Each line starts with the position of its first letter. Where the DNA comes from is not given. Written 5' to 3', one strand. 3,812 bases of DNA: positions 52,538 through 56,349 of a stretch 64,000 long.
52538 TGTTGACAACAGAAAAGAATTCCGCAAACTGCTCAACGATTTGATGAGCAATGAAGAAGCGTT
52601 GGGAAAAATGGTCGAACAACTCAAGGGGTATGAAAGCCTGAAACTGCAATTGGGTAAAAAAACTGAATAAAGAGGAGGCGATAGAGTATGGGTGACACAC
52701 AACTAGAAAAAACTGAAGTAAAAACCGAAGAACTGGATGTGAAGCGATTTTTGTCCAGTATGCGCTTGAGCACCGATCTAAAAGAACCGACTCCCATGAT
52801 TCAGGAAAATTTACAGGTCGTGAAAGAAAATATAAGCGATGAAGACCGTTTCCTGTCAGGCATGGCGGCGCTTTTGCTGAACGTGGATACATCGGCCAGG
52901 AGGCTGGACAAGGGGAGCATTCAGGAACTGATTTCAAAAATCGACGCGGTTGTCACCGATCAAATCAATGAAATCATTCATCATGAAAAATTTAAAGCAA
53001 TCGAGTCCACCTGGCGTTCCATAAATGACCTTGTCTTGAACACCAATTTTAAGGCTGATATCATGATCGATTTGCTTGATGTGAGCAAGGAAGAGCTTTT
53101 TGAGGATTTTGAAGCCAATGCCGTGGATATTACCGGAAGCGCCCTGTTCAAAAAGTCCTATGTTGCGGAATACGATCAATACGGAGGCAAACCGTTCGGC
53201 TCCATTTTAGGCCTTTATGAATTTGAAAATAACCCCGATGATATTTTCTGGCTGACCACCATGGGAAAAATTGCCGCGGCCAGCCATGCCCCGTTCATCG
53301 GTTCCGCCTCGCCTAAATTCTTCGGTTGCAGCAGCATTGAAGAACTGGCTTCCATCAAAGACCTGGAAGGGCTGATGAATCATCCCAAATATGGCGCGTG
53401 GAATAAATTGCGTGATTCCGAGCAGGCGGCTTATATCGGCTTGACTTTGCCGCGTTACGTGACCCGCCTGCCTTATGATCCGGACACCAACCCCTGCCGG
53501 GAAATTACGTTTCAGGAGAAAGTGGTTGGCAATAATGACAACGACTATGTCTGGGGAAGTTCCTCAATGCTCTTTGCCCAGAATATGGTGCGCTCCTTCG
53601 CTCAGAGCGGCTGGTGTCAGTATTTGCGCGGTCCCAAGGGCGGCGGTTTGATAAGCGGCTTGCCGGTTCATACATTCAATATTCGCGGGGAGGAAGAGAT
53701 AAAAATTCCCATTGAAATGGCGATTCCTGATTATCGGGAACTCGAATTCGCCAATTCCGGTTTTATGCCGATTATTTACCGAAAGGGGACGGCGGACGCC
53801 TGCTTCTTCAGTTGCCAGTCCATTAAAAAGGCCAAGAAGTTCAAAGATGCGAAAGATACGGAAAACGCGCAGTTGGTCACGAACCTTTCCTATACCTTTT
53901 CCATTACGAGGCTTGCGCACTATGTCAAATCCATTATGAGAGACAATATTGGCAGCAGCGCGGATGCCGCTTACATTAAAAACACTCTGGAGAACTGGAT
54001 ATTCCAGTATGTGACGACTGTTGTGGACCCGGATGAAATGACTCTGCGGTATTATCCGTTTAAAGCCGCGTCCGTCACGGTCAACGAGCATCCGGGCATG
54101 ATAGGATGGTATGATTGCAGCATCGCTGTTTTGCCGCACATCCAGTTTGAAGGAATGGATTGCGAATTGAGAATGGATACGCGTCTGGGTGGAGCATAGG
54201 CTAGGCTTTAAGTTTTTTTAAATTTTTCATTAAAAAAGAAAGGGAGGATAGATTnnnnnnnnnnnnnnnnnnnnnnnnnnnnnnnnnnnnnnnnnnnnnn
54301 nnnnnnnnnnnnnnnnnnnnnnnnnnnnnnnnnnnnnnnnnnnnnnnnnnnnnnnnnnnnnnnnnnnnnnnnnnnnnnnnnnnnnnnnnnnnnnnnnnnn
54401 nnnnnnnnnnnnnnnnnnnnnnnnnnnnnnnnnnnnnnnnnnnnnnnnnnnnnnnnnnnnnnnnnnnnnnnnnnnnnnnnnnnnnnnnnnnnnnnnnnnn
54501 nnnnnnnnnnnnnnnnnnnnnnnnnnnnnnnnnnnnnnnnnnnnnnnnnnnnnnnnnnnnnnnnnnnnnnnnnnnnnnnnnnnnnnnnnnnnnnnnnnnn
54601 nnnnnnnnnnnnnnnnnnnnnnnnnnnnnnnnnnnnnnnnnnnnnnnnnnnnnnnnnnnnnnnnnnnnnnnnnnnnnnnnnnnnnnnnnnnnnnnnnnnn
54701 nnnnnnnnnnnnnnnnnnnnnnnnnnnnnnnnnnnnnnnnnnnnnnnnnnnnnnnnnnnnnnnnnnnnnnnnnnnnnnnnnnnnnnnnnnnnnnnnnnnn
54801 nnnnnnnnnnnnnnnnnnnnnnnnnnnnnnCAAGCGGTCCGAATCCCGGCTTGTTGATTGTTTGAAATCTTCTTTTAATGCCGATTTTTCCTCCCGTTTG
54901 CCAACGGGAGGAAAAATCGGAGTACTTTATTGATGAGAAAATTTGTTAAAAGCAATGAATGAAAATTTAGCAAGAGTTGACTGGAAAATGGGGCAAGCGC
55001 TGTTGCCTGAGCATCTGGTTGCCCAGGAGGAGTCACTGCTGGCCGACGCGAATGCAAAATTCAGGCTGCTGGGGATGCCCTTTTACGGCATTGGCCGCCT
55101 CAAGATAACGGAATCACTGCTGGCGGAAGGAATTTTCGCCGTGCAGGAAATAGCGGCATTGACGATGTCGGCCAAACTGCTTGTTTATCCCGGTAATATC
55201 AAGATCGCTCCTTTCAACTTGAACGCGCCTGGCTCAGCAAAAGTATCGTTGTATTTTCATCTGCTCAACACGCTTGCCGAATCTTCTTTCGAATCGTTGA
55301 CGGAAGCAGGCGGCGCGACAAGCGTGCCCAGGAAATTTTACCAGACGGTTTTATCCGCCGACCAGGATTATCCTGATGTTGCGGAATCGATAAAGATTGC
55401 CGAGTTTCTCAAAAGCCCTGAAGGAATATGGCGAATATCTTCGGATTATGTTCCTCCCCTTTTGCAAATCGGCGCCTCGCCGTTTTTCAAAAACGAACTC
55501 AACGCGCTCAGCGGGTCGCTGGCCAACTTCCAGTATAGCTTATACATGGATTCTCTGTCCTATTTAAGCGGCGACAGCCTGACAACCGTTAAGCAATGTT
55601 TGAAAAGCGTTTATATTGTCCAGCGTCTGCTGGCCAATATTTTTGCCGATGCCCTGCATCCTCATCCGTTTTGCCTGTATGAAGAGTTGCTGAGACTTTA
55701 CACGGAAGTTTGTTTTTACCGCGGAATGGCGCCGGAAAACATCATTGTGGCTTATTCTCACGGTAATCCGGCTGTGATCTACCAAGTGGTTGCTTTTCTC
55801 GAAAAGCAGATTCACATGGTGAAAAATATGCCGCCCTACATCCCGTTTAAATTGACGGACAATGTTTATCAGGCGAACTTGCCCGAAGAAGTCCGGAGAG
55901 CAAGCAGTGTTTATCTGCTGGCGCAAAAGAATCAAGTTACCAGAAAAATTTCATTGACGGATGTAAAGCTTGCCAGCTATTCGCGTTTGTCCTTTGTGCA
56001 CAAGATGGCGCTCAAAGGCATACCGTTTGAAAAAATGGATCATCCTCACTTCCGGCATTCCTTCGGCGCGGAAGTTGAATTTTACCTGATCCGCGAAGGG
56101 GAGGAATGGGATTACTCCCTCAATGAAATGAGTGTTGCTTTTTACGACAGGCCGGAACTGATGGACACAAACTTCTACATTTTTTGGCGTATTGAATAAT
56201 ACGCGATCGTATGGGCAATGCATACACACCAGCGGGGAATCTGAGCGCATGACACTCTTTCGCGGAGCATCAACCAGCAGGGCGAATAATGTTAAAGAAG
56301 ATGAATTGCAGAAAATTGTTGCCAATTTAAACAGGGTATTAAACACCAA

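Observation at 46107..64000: Complete but architecturally non-canonical type VI secretion locus, possibly an undescribed T6SS variant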

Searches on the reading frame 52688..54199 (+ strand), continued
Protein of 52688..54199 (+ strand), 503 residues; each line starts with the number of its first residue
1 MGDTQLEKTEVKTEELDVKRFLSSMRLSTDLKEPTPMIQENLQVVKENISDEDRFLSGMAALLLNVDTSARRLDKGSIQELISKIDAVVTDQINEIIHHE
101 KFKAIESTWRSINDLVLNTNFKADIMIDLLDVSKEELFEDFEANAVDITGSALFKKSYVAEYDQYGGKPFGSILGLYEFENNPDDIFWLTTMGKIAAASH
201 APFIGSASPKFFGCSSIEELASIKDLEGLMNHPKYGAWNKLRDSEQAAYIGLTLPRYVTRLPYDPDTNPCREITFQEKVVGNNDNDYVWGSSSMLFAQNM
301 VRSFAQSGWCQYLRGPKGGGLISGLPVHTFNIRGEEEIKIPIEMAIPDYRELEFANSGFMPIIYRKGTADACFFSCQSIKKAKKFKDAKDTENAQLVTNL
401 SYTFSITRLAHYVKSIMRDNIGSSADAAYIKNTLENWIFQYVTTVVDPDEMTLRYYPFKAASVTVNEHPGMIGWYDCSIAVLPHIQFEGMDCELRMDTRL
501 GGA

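Call 60: search_solved_structures(query=window:52688-54199:+, max_evalue=1e-120, show_alignments=1)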
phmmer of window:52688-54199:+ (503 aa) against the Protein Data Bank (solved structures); distinct sequences matched with E-value up to 1e-120: 1.
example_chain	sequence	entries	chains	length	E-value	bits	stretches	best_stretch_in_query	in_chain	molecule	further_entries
3j9o_B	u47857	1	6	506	3.5e-126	425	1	53-500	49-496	Intracellular growth locus protein B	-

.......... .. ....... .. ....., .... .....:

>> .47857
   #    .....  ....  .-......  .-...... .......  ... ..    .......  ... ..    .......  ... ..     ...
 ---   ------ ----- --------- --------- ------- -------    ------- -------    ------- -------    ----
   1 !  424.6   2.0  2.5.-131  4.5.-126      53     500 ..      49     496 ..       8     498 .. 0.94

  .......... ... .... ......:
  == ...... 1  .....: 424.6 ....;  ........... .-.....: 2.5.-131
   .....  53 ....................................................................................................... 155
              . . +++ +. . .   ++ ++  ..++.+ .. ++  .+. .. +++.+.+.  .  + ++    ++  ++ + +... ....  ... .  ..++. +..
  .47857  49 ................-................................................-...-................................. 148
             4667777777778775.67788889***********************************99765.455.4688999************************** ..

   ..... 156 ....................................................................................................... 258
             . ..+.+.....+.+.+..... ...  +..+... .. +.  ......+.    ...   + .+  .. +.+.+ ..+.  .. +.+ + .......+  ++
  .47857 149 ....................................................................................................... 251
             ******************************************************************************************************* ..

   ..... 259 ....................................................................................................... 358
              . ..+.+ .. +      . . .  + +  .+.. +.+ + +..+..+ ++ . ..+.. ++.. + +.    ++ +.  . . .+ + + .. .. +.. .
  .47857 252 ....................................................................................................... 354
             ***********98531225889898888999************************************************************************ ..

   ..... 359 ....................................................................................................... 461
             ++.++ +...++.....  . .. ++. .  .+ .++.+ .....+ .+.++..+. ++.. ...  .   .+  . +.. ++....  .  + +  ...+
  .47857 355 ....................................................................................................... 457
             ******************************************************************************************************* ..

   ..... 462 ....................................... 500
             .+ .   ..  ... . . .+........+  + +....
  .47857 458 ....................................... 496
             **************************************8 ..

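Call 61: search_dna_similar(query=window:52688-54199:+, collection=plasmids, mode=protein, max_rows=30, rows=spread)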
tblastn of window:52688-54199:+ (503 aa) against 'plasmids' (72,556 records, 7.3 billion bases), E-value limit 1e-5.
Records with a match: 579; places in all: 700; records where one place covers at least 80% of the query: 577.
Best place of each record, by identity: <60% 579.
By first word of the organism name: Ralstonia 126; Rhizobium 94; Escherichia 75; Campylobacter 38; Cronobacter 21; Leisingera 18; Pantoea 15; Vibrio 15; Burkholderia 14; Enterobacter 13; and 56 more.
By predicted mobility (MOB-suite, as given by PLSDB): non-mobilizable 279; conjugative 164; mobilizable 136.
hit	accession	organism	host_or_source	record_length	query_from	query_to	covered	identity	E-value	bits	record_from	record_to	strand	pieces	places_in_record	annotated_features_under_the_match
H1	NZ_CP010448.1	Francisella tularensis subsp. tularensis SCHU S4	-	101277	78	500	84%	44.1%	2e-117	387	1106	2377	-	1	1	type VI secretion system contractile sheath large subunit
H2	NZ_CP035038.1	Sinorhizobium fredii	single cell,soil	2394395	30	500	94%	37.7%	9e-94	319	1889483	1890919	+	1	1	none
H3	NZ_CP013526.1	Rhizobium phaseoli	Phaseolus vulgaris,Whole ...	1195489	12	500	97%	36.1%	5e-92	314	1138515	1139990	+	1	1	record has no annotation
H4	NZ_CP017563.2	Paraburkholderia sprentiae WSM5005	Lebeckia ambigua,root nodule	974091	50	503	90%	38.7%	2e-107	358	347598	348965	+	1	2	tssC: type VI secretion system contractile sheath large subunit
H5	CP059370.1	Campylobacter coli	human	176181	36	500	92%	37.8%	4e-103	346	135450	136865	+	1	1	tssC: type VI secretion system contractile sheath large subunit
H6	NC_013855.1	Azospirillum sp. B510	-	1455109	37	500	92%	37.4%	3e-104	349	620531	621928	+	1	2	record has no annotation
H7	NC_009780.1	Cronobacter sakazakii ATCC BAA-894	-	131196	48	503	91%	37.7%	2e-108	361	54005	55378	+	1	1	tssC: type VI secretion system contractile sheath large subunit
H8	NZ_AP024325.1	Caballeronia sp. NK8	-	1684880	63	500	87%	39.1%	3e-103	347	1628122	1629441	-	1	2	none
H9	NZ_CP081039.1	Leisingera sp. M527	-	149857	77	500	84%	39.9%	6e-91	311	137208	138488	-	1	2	tssC: type VI secretion system contractile sheath large subunit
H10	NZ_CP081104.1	Ruegeria conchae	-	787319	77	500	84%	39.6%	6e-96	325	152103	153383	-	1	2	tssC: type VI secretion system contractile sheath large subunit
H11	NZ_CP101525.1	Burkholderia arboris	mixed culture,soil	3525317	76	500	84%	39.3%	2e-91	312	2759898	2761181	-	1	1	none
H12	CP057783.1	Enterobacter sp. RHB15-C17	culture,Pooled sheep faecal samples ...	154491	72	503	86%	38.2%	1e-108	362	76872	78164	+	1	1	tssC: type VI secretion system contractile sheath large subunit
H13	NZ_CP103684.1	Enterobacter hormaechei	Homo sapiens,blood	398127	45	467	84%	38.7%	1e-102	345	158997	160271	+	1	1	none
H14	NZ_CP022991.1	Paraburkholderia aromaticivorans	-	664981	77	503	85%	37.7%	4e-89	305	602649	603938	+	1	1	tssC: type VI secretion system contractile sheath large subunit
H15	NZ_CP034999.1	Rhizobium acidisoli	Phaseolus vulgaris,root nodule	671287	76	503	85%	37.2%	1e-89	306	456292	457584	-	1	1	tssC: type VI secretion system contractile sheath large subunit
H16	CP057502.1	Escherichia coli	culture,Pooled sheep faecal samples ...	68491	38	496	91%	34.7%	2e-86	298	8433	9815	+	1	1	tssC: type VI secretion system contractile sheath large subunit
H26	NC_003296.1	Ralstonia pseudosolanacearum GMI1000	-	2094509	82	496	83%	37.2%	2e-90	309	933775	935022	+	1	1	none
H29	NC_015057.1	Granulicella tundricola MP5ACTX9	-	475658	75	496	84%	35.0%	3e-81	282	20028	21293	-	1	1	tssC: type VI secretion system contractile sheath large subunit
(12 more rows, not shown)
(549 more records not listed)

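Call 66: get_annotated_region(hit=H4, flank=400)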
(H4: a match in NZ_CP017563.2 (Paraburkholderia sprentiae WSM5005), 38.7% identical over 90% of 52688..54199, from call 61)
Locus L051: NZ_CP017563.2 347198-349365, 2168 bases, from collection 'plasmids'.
description: Paraburkholderia sprentiae WSM5005 plasmid pl1WSM5005, complete sequence
organism: Paraburkholderia sprentiae WSM5005 (NCBI taxid 754502)
taxonomy: Bacteria; Pseudomonadota; Betaproteobacteria; Burkholderiales; Burkholderiaceae; Paraburkholderia; Paraburkholderia sprentiae; Paraburkholderia sprentiae WSM5005
host: -; source: Lebeckia ambigua,root nodule; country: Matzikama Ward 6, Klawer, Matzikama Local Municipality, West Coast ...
typing (MOB-suite, as given by PLSDB): non-mobilizable
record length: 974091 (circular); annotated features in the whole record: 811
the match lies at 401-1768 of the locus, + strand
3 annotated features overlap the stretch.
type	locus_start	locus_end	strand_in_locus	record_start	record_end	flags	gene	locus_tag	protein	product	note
CDS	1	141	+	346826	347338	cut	tssB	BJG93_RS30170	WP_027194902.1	type VI secretion system contractile sheath small subunit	GO:0033103 - protein secretion by the type VI secretion system [Evidence IEA]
CDS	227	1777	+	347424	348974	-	tssC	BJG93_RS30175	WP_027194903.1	type VI secretion system contractile sheath large subunit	GO:0033103 - protein secretion by the type VI secretion system [Evidence IEA]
CDS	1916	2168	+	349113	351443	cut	vgrG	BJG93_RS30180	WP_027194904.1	type VI secretion system Vgr family protein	-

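Call 67: get_annotated_region(hit=H5, flank=400)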
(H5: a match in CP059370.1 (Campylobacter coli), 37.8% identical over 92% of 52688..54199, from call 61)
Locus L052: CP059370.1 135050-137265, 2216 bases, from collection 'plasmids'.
description: Campylobacter coli strain 2014D-0143 plasmid p2014D-0143-1
organism: Campylobacter coli (NCBI taxid 195)
taxonomy: Bacteria; Campylobacterota; Epsilonproteobacteria; Campylobacterales; Campylobacteraceae; Campylobacter; Campylobacter coli
host: -; source: human; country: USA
typing (MOB-suite, as given by PLSDB): conjugative; relaxase MOBP; mating-pair formation MPF_T
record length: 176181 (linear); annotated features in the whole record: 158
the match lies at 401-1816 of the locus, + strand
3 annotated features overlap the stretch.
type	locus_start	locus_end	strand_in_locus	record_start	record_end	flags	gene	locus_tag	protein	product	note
CDS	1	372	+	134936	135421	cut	tssB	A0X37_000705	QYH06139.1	type VI secretion system contractile sheath small subunit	-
CDS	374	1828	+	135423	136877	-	tssC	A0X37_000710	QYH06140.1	type VI secretion system contractile sheath large subunit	-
CDS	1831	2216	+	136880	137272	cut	tssE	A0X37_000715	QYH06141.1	type VI secretion system baseplate subunit TssE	-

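Call 68: get_annotated_region(hit=H7, flank=400)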
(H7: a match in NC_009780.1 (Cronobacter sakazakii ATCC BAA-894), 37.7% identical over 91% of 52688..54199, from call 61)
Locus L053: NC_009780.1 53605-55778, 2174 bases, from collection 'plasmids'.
description: Cronobacter sakazakii ATCC BAA-894 plasmid pESA3, complete sequence
organism: Cronobacter sakazakii ATCC BAA-894 (NCBI taxid 290339)
taxonomy: Bacteria; Pseudomonadota; Gammaproteobacteria; Enterobacterales; Enterobacteriaceae; Cronobacter; Cronobacter sakazakii; Cronobacter sakazakii ATCC BAA-894
host: -; source: -; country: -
typing (MOB-suite, as given by PLSDB): non-mobilizable; replicon IncFIB,rep_cluster_574
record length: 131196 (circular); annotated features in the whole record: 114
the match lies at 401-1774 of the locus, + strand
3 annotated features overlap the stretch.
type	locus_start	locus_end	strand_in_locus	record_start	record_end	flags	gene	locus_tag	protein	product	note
CDS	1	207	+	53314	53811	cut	tssB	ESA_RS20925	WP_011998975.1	type VI secretion system contractile sheath small subunit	GO:0033103 - protein secretion by the type VI secretion system [Evidence IEA]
CDS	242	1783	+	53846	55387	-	tssC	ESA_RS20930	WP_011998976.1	type VI secretion system contractile sheath large subunit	GO:0033103 - protein secretion by the type VI secretion system [Evidence IEA]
CDS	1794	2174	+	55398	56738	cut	tssK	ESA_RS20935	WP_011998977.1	type VI secretion system baseplate subunit TssK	GO:0033103 - protein secretion by the type VI secretion system [Evidence IEA]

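Call 69: get_annotated_region(hit=H9, flank=400)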
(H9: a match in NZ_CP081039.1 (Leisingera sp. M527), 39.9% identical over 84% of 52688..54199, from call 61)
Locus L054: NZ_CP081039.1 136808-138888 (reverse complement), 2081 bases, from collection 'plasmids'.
description: Leisingera sp. M527 plasmid unnamed2, complete sequence
organism: Leisingera sp. M527 (NCBI taxid 2867014)
taxonomy: Bacteria; Pseudomonadota; Alphaproteobacteria; Rhodobacterales; Roseobacteraceae; Leisingera; Leisingera sp. M527
host: -; source: -; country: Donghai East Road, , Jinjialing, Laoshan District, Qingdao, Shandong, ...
typing (MOB-suite, as given by PLSDB): non-mobilizable
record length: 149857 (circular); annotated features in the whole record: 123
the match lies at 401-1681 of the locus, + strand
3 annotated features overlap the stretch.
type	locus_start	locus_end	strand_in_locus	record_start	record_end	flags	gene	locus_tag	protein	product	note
CDS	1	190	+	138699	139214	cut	tssB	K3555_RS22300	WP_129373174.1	type VI secretion system contractile sheath small subunit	GO:0033103 - protein secretion by the type VI secretion system [Evidence IEA]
CDS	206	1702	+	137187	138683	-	tssC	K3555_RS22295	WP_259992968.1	type VI secretion system contractile sheath large subunit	GO:0033103 - protein secretion by the type VI secretion system [Evidence IEA]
CDS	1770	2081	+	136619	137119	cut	-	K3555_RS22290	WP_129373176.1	type VI secretion system tube protein Hcp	-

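Call 70: get_annotated_region(hit=H16, flank=400)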
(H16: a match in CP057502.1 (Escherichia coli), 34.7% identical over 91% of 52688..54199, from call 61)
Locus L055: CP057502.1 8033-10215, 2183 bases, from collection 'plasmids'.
description: Escherichia coli strain RHB24-C09 plasmid pRHB24-C09_3, complete sequence
organism: Escherichia coli (NCBI taxid 562)
taxonomy: Bacteria; Pseudomonadota; Gammaproteobacteria; Enterobacterales; Enterobacteriaceae; Escherichia; Escherichia coli
host: -; source: culture,Pooled sheep faecal samples collected from floor of farm; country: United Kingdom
typing (MOB-suite, as given by PLSDB): non-mobilizable; replicon IncFIA,IncFII
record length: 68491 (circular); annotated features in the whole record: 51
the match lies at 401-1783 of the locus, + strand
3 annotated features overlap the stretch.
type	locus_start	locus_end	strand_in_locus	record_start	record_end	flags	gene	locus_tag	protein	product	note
CDS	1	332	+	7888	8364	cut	tssB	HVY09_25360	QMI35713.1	type VI secretion system contractile sheath small subunit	-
CDS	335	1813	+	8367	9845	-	tssC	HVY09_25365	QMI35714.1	type VI secretion system contractile sheath large subunit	-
CDS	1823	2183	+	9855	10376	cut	-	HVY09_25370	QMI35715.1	type VI secretion protein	-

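Call 71: get_annotated_region(hit=H26, flank=400)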
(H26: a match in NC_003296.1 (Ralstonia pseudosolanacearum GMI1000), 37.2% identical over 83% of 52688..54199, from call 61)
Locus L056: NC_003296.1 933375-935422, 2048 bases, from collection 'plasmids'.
description: Ralstonia pseudosolanacearum GMI1000 plasmid pGMI1000MP, complete sequence
organism: Ralstonia pseudosolanacearum GMI1000 (NCBI taxid 267608)
taxonomy: Bacteria; Pseudomonadota; Betaproteobacteria; Burkholderiales; Burkholderiaceae; Ralstonia; Ralstonia pseudosolanacearum; Ralstonia pseudosolanacearum GMI1000
host: -; source: -; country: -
typing (MOB-suite, as given by PLSDB): mobilizable; relaxase MOBP
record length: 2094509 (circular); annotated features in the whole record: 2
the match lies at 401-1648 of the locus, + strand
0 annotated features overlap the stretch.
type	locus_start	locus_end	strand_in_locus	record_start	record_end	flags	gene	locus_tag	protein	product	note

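Call 72: get_annotated_region(hit=H29, flank=400)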
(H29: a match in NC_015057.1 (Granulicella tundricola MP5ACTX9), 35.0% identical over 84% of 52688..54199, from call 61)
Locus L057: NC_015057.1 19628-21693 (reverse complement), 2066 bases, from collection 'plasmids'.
description: Granulicella tundricola MP5ACTX9 plasmid pACIX901, complete sequence
organism: Granulicella tundricola MP5ACTX9 (NCBI taxid 1198114)
taxonomy: Bacteria; Acidobacteriota; Terriglobia; Terriglobales; Acidobacteriaceae; Granulicella; Granulicella tundricola; Granulicella tundricola MP5ACTX9
host: -; source: -; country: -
typing (MOB-suite, as given by PLSDB): non-mobilizable
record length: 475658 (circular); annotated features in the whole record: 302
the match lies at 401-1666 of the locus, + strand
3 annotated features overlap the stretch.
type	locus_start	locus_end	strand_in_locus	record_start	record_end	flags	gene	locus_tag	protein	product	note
CDS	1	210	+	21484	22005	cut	tssB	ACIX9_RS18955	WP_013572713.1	type VI secretion system contractile sheath small subunit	GO:0033103 - protein secretion by the type VI secretion system [Evidence IEA]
CDS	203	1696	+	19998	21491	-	tssC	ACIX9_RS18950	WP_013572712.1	type VI secretion system contractile sheath large subunit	GO:0033103 - protein secretion by the type VI secretion system [Evidence IEA]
CDS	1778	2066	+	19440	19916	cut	-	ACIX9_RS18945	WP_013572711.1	type VI secretion system tube protein Hcp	-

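Call 73: get_annotated_region(hit=H2, flank=400)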
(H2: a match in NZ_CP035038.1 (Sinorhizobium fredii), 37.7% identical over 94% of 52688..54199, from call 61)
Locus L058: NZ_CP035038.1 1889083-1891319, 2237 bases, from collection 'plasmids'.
description: Sinorhizobium fredii strain SMH12 plasmid psfSMH12a, complete sequence
organism: Sinorhizobium fredii (NCBI taxid 380)
taxonomy: Bacteria; Pseudomonadota; Alphaproteobacteria; Hyphomicrobiales; Rhizobiaceae; Sinorhizobium; Sinorhizobium fredii
host: -; source: single cell,soil; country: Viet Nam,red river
typing (MOB-suite, as given by PLSDB): conjugative; relaxase MOBQ; mating-pair formation MPF_T
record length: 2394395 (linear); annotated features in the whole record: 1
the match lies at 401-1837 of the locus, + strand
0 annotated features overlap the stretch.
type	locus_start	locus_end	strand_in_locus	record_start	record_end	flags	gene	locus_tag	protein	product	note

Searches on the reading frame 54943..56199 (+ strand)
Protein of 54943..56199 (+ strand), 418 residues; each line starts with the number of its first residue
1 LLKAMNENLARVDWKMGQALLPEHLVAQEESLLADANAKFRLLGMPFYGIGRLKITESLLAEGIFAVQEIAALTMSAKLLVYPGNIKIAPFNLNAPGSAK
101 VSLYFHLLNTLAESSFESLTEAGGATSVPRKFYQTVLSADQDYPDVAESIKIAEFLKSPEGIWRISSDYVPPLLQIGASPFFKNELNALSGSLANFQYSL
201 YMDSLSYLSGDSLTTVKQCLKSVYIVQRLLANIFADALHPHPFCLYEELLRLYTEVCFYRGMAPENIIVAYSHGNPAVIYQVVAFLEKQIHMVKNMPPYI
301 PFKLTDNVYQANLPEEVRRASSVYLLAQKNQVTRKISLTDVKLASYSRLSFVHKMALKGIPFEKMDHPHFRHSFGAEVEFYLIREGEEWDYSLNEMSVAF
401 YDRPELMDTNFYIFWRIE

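Call 3: search_protein_families(library=pfam, proteins=[window:54943-56199:+], max_evalue=0.01)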
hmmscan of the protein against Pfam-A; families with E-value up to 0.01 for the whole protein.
window:54943-56199:+ (418 aa): 1 family
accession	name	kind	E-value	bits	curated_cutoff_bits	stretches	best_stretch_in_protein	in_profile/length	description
PF05936.17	T6SS_VasE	-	8.6e-28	97.7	23.4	2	137-412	139-425/429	Bacterial Type VI secretion, VC_A0110, EvfL, ImpJ, VasE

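Call 5: search_protein_families(library=ncbifam, proteins=[window:54943-56199:+], max_evalue=0.01)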
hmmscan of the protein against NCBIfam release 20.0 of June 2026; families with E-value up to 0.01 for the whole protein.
window:54943-56199:+ (418 aa): 1 family
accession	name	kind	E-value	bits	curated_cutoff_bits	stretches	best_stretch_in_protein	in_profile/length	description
TIGR03353.2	VI_chp_4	equivalog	1.5e-85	287.9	100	1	10-416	1-429/429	type VI secretion system baseplate subunit TssK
